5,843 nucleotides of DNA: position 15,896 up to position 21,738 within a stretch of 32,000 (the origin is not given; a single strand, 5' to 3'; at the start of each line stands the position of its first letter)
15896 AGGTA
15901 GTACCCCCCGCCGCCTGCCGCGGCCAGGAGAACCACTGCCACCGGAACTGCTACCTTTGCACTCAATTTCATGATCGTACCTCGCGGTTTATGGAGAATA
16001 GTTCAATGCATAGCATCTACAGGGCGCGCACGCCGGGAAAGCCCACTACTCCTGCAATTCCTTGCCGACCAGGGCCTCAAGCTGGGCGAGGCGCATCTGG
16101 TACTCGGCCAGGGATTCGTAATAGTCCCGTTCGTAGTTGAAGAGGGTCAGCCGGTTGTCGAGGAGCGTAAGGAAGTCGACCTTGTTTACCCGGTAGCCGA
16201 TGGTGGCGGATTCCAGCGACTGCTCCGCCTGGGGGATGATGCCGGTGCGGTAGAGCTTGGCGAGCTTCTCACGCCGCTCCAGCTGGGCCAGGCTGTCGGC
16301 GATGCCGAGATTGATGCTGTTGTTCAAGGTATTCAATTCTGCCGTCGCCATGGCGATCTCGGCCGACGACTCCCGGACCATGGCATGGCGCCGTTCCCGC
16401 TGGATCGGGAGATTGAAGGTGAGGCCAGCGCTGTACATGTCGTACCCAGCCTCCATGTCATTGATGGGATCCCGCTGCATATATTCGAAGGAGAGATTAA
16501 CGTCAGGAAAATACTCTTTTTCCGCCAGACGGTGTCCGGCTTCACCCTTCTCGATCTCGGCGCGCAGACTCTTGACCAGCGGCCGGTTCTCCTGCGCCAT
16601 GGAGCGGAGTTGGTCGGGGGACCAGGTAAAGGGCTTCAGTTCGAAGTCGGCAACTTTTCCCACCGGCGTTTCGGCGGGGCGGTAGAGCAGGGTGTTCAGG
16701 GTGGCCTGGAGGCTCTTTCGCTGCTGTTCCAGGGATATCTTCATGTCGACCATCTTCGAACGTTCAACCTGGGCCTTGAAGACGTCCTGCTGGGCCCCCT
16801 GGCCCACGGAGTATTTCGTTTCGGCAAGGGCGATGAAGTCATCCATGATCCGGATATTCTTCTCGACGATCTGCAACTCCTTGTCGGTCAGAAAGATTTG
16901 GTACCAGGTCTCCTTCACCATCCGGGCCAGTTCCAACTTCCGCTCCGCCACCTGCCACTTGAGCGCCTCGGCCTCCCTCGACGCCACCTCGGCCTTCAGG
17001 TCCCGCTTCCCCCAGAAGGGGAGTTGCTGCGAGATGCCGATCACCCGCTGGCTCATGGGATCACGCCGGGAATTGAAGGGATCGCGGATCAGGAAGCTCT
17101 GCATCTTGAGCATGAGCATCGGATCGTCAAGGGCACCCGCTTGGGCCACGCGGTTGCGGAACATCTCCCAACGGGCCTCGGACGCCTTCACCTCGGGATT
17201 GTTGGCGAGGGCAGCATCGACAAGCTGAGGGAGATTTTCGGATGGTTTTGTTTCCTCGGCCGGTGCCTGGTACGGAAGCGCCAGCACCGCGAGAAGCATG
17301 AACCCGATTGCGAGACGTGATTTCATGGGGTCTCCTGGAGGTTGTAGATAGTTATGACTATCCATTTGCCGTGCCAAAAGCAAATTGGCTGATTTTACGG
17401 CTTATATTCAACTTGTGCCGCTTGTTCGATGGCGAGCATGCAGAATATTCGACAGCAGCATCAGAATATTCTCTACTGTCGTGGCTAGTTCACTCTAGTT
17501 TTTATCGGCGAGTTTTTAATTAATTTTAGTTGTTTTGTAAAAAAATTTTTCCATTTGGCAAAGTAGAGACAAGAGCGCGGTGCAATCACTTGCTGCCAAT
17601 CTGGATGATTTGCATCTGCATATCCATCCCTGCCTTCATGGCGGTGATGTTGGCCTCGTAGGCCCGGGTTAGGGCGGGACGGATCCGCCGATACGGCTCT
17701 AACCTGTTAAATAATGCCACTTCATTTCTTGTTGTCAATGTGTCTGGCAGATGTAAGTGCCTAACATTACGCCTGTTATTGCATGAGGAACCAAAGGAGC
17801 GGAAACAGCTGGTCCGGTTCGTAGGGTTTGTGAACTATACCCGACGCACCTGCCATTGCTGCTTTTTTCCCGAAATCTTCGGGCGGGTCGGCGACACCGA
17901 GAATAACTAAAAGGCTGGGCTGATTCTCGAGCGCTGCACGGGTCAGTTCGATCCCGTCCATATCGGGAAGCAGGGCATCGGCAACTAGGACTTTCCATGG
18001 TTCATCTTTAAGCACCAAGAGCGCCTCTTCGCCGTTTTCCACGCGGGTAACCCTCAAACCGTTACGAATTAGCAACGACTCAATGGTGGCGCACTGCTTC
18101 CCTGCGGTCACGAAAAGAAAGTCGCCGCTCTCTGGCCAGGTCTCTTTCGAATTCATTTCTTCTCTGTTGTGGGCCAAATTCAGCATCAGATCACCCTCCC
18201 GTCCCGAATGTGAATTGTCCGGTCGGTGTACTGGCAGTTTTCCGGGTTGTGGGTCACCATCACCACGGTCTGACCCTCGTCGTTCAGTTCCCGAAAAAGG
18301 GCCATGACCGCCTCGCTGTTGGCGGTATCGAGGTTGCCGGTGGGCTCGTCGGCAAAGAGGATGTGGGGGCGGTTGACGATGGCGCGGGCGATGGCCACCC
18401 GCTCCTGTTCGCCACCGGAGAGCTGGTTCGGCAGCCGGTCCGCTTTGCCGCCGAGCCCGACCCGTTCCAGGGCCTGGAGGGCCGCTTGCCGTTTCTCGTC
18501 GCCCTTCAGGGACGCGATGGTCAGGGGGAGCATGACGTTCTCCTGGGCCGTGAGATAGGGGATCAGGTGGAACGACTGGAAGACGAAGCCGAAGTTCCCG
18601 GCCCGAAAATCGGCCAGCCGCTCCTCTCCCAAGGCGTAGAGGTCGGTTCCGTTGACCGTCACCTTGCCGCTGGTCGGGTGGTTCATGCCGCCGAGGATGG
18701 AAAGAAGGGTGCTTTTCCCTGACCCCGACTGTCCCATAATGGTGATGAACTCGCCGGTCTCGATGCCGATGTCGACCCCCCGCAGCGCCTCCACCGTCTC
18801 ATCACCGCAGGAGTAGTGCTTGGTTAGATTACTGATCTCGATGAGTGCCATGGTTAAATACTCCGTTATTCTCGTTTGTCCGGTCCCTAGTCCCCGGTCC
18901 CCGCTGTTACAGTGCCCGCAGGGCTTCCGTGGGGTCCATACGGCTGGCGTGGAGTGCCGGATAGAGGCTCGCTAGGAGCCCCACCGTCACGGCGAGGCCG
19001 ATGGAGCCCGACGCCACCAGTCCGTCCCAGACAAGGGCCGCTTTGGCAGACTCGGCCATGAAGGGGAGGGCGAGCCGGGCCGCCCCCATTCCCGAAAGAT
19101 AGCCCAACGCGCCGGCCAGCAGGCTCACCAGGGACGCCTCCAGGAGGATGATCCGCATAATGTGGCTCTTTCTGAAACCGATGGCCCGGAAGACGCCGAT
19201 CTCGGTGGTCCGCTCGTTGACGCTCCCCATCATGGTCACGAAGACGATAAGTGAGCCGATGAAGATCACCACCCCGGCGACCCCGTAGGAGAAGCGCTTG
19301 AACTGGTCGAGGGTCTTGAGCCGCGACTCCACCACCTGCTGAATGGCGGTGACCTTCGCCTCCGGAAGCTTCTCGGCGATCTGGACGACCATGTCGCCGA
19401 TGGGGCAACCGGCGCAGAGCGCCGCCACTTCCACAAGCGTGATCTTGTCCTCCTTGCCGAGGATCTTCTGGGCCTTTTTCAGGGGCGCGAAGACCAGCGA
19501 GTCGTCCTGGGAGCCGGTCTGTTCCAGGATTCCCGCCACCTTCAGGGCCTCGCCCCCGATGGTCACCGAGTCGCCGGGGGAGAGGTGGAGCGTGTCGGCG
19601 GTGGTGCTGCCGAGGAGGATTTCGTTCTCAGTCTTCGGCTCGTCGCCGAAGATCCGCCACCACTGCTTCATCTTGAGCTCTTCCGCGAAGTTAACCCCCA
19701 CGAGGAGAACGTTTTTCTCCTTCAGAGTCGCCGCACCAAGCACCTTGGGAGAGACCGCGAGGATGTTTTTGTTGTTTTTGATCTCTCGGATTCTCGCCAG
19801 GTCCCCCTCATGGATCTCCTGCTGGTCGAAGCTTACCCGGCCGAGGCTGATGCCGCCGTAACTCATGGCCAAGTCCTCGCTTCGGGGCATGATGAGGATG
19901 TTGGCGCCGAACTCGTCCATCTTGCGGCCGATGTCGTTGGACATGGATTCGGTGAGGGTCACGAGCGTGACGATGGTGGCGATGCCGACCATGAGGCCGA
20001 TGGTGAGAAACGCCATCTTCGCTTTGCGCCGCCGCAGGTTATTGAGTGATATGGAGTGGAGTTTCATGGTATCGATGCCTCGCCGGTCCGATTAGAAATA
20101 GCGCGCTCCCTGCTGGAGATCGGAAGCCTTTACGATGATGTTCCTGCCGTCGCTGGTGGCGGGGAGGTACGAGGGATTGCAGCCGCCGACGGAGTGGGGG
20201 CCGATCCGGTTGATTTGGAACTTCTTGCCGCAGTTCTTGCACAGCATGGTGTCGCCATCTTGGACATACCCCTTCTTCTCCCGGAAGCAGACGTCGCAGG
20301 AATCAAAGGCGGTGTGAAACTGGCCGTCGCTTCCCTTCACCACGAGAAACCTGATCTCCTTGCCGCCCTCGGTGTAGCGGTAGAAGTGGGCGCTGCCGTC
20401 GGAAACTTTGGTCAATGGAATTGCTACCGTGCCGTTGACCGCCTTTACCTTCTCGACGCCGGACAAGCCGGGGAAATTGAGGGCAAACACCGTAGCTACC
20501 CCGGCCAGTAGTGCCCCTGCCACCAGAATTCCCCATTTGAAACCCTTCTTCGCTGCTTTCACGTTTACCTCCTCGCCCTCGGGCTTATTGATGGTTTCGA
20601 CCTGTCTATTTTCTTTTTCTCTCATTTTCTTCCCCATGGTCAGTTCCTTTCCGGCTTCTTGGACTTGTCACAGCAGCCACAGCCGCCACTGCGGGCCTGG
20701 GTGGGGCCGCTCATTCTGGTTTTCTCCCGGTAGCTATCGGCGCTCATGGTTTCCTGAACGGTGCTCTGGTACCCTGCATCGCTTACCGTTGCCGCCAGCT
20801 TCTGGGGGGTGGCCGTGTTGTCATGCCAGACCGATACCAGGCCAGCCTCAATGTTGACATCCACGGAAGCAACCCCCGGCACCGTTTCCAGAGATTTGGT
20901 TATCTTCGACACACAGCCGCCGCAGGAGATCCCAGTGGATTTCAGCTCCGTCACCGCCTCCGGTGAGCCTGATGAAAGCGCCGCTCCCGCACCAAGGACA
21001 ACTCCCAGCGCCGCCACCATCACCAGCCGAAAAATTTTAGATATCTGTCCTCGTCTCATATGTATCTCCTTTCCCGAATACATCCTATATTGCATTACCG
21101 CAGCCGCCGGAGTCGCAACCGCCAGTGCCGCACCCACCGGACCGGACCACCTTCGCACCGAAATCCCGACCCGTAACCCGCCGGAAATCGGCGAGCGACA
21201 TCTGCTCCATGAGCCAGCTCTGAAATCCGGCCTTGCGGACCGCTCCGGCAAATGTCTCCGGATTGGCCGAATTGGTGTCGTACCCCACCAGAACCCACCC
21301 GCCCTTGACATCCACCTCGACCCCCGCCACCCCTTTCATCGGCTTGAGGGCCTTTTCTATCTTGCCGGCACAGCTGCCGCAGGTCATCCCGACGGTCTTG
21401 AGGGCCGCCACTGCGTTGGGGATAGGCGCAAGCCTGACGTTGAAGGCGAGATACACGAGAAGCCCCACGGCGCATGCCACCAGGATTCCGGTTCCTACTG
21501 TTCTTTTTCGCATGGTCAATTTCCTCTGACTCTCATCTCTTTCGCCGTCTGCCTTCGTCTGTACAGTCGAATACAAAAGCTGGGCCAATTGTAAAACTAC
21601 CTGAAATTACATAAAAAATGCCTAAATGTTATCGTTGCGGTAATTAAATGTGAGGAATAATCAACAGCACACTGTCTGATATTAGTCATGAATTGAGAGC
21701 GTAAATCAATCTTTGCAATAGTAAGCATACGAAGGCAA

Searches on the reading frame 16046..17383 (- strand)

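Call 18: search_protein_families(library=pfam, proteins=[window:16046-17383:-], max_evalue=0.001)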
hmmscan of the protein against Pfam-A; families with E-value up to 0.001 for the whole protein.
window:16046-17383:- (445 aa): 1 family
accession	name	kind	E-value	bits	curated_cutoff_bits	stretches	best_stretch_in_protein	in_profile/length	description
PF02321.23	OEP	-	1.4e-46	159.1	22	2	256-440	1-187/187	Outer membrane efflux protein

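Call 70: search_protein_families(library=ncbifam, proteins=[window:16046-17383:-], max_evalue=0.001)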
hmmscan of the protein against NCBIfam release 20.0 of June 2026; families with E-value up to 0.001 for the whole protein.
window:16046-17383:- (445 aa): 5 families
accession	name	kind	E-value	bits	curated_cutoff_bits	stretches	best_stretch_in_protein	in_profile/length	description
TIGR01844.1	type_I_sec_TolC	subfamily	2.8e-26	92.5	225.15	1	49-440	3-398/414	TolC family outer membrane protein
TIGR01845.1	outer_NodT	subfamily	5.9e-22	78.1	210.05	1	50-426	58-444/460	efflux transporter outer membrane subunit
NF045679.1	DiMtlExpIhpA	equivalog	5e-17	61.7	650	1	32-442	15-415/424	divalent metal ion exporter subunit IhpA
NF033143.1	efflux_OM_AdeK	equivalog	6.6e-07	28.4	900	1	51-423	64-435/480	multidrug efflux RND transporter AdeIJK outer membrane channel subunit AdeK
NF047721.1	ToxDrgExpTdeA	equivalog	2.4e-06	26.8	550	1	50-300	58-310/455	toxin/drug exporter TdeA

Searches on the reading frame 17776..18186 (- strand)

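Call 19: search_protein_families(library=pfam, proteins=[window:17776-18186:-], max_evalue=0.001)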
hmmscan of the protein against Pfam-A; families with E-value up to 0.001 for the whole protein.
window:17776-18186:- (136 aa): 1 family
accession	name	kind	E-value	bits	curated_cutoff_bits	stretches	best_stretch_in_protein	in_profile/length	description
PF00072.30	Response_reg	-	2.5e-14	53.8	30.2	1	33-128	12-107/111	Response regulator receiver domain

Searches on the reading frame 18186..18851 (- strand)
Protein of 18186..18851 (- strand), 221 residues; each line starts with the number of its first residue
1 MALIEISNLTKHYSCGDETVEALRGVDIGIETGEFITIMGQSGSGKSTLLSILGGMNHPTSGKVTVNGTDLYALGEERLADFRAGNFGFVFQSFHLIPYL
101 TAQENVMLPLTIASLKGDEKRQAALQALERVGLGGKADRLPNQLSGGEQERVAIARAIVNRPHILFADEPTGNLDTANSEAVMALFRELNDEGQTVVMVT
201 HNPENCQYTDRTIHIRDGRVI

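Call 19: search_protein_families(library=pfam, proteins=[window:18186-18851:-], max_evalue=0.001)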
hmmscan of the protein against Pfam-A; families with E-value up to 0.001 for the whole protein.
window:18186-18851:- (221 aa): 5 families
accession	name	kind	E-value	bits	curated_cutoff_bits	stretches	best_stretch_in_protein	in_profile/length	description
PF00005.33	ABC_tran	-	6.2e-35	121.2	25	1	23-171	1-136/137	ABC transporter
PF02463.25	SMC_N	-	2.7e-07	30.7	40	1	141-216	134-212/220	RecF/RecN/SMC N terminal domain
PF13304.12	AAA_21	-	7.6e-05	23.4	27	0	127-204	221-301/304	AAA domain, putative AbiEii toxin, Type IV TA system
PF13238.12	AAA_18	-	0.00019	22.3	29.4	0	36-56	1-21/128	AAA domain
PF13555.12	AAA_29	-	0.00081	19.5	27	0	27-50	16-39/61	P-loop containing region of AAA domain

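Call 70: search_protein_families(library=ncbifam, proteins=[window:18186-18851:-], max_evalue=0.001)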
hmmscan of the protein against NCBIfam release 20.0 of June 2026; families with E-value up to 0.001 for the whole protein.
window:18186-18851:- (221 aa): 189 families (the best 25 are shown)
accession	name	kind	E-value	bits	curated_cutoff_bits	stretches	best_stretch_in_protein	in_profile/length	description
TIGR02211.1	LolD_lipo_ex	equivalog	4.4e-70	235.6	307.75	1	3-220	1-219/221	lipoprotein-releasing ABC transporter ATP-binding protein LolD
NF007826.0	PRK10535.1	equivalog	1.8e-69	234.7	966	1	2-221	3-222/648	macrolide ABC transporter ATP-binding protein/permease MacB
TIGR02673.1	FtsE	equivalog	2.6e-64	216.8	264.85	1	3-218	1-213/214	cell division ATP-binding protein FtsE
NF007879.0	PRK10584.1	equivalog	6.2e-63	212.6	336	1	3-220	6-224/228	putative ABC transporter ATP-binding protein YbbA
NF038007.1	ABC_ATP_DarD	equivalog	6.1e-62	208.9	375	1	4-219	2-217/218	darobactin export ABC transporter ATP-binding protein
NF008639.0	PRK11629.1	equivalog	2.6e-60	203.8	360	1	3-220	6-224/234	lipoprotein-releasing ABC transporter ATP-binding protein LolD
TIGR03608.1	L_ocin_972_ABC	subfamily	1.4e-59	201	254.85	1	20-215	11-206/206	putative bacteriocin export ABC transporter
TIGR02982.1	heterocyst_DevA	subfamily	4.1e-55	186.8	295.8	1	4-220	2-219/220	ABC exporter ATP-binding subunit, DevA family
TIGR02315.1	ABC_phnC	equivalog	1.1e-50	172.3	266.1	1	3-221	1-225/243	phosphonate ABC transporter ATP-binding protein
TIGR03265.1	PhnT2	equivalog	2.7e-46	158.4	457.7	1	3-219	4-212/353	putative 2-aminoethylphosphonate ABC transporter ATP-binding protein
NF040933.2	ABC_arch_GlcV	equivalog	3e-46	157.9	450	1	4-206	3-205/357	glucose ABC transporter ATP-binding protein GlcV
NF007027.0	PRK09493.1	equivalog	2.2e-45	154.9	379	1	3-220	1-214/240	glutamine ABC transporter ATP-binding protein GlnQ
TIGR01186.1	proV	subfamily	5.8e-44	150.7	326.6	1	22-221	8-209/363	betaine/proline/choline family ABC transporter ATP-binding protein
TIGR00968.1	3a0106s01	subfamily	1.3e-43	149.3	342.75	1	4-220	1-209/237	sulfate ABC transporter ATP-binding protein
NF008428.0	PRK11264.1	equivalog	1.3e-43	149.1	406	1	1-221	1-223/250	L-cystine ABC transporter ATP-binding protein TcyN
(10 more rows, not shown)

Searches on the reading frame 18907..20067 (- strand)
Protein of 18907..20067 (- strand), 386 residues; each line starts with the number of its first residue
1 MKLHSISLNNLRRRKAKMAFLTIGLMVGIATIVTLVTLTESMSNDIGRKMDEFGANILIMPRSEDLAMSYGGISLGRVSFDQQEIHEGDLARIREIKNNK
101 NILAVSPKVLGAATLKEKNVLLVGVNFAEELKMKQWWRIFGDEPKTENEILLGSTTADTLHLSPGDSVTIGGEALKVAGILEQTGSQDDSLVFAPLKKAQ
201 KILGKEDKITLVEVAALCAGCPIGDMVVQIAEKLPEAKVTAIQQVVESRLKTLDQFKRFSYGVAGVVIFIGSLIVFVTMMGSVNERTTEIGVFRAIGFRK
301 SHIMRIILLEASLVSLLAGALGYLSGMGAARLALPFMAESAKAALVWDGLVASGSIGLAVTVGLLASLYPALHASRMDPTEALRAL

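Call 7: search_protein_families(library=pfam, proteins=[window:18907-20067:-], max_evalue=0.01)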
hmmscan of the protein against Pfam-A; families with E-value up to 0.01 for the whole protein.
window:18907-20067:- (386 aa): 2 families
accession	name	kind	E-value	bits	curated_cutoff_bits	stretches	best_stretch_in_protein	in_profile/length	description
PF02687.27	FtsX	-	4.7e-21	75.5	25.5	1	263-379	3-120/120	FtsX-like permease C-terminal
PF12704.14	MacB_PCD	-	2.1e-18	67.8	27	1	21-210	4-185/207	MacB-like periplasmic core domain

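Call 70: search_protein_families(library=ncbifam, proteins=[window:18907-20067:-], max_evalue=0.001)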
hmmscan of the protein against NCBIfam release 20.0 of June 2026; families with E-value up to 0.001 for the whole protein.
window:18907-20067:- (386 aa): 8 families
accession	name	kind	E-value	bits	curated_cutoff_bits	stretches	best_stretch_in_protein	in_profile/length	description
NF007826.0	PRK10535.1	equivalog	2.8e-16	58.9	966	1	242-383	507-645/648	macrolide ABC transporter ATP-binding protein/permease MacB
TIGR02212.1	lolCE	equivalog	7.6e-16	58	362.45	2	91-327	77-336/411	lipoprotein-releasing ABC transporter permease subunit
TIGR03434.1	ADOP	subfamily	1.1e-15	56.9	622.3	1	191-385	614-802/803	ADOP family duplicated permease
NF008357.0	PRK11146.1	exception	8.4e-14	51.2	439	1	12-327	17-335/414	lipoprotein-releasing ABC transporter permease subunit LolE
TIGR02213.1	lolE_release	exception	6.8e-11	41.6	540.35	1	12-326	14-335/411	lipoprotein-releasing ABC transporter permease subunit LolE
NF041854.1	ABC_perm_YbbP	equivalog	9.9e-06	23.7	999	0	225-322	652-749/806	putative ABC transporter permease subunit YbbP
NF038346.1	FtsX_actino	exception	8.8e-05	22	250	0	238-348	161-276/308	permease-like cell division protein FtsX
TIGR01185.1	devC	equivalog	0.00048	19.2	290.35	1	259-332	259-329/380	ABC transporter permease DevC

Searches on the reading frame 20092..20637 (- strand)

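Call 7: search_protein_families(library=pfam, proteins=[window:20092-20637:-], max_evalue=0.01)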
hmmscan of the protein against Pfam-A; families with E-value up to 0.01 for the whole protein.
window:20092-20637:- (181 aa): 1 family
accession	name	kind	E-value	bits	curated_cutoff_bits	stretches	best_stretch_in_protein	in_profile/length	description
PF10080.14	FtrD-like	-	4.9e-34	116.9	26.3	1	78-181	1-101/101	Membrane iron-sulfur containing protein FtrD-like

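Call 70: search_protein_families(library=ncbifam, proteins=[window:20092-20637:-], max_evalue=0.001)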
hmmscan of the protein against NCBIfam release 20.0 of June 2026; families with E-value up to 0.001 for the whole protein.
window:20092-20637:- (181 aa): 0 families

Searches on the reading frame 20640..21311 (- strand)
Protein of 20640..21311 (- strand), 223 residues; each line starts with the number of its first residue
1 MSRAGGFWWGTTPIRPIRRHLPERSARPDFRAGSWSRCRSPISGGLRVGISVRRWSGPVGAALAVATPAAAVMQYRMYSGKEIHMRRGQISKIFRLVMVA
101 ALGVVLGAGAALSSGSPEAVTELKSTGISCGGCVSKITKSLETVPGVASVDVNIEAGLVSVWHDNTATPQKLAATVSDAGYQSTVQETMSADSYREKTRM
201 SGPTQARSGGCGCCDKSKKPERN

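Call 7: search_protein_families(library=pfam, proteins=[window:20640-21311:-], max_evalue=0.01)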
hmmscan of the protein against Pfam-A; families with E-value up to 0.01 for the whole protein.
window:20640-21311:- (223 aa): 1 family
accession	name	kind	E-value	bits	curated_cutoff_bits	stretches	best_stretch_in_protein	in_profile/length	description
PF00403.32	HMA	-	2.2e-14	54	24.8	1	126-182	5-62/62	Heavy-metal-associated domain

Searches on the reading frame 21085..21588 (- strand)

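Call 7: search_protein_families(library=pfam, proteins=[window:21085-21588:-], max_evalue=0.01)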
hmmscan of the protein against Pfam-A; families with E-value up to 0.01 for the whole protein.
window:21085-21588:- (167 aa): 2 families
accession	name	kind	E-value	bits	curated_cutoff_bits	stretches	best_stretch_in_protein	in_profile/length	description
PF00403.32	HMA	-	7.8e-15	55.5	24.8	1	66-122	5-61/62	Heavy-metal-associated domain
PF19803.4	DUF6286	-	0.0078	17.1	35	0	63-120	30-87/108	Family of unknown function (DUF6286)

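Call 70: search_protein_families(library=ncbifam, proteins=[window:21085-21588:-], max_evalue=0.001)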
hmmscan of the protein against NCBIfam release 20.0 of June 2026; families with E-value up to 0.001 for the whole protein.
window:21085-21588:- (167 aa): 13 families
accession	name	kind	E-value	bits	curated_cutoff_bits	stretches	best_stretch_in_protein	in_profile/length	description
NF033795.1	chaper_CopZ_Bs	exception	3.4e-11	43.2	91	1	63-122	4-63/66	copper chaperone CopZ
NF033794.2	chaper_CopZ_Eh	exception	3.5e-11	43.1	95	1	63-124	4-65/68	copper chaperone CopZ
NF047957.1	CopZ_AFE_1862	equivalog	9.9e-11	41.9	85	1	63-123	3-60/62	CopZ family metallochaperone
TIGR02052.1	MerP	equivalog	1e-09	38.8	92.55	1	44-126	11-90/92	mercury resistance system periplasmic binding protein MerP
NF041115.1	UxxU_metal_bind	equivalog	1.7e-09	37.7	95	1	62-127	7-72/74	metal-binding (seleno)protein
TIGR00003.1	TIGR00003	subfamily_domain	4.7e-09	36.3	62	1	64-123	5-64/66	copper ion binding protein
NF033556.1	MerTP_fusion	equivalog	2.6e-08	33.7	180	1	62-123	123-184/186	mercuric transport protein MerTP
NF033781.1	chaper_CopP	exception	2.3e-07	30.9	112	1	63-122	4-62/65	copper-binding metallochaperone CopP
NF010311.1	PRK13748.1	subfamily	2.7e-06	26.5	600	1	62-131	2-70/560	mercury(II) reductase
NF045683.1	MerT_CopZ_Se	exception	3.2e-06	26.8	375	1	57-129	160-232/235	MerT/CopZ fusion-like heavy metal transport selenoprotein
NF008262.1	PRK11033.1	equivalog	8e-06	24.6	1005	1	64-124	46-104/731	zinc/cadmium/mercury/lead-transporting ATPase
NF007952.0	PRK10671.1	equivalog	2.1e-05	22.9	1316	1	63-129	107-170/838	copper-exporting P-type ATPase CopA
NF033775.1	P_type_ZntA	exception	0.0002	19.8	1240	1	64-123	53-110/732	Zn(II)/Cd(II)/Pb(II) translocating P-type ATPase ZntA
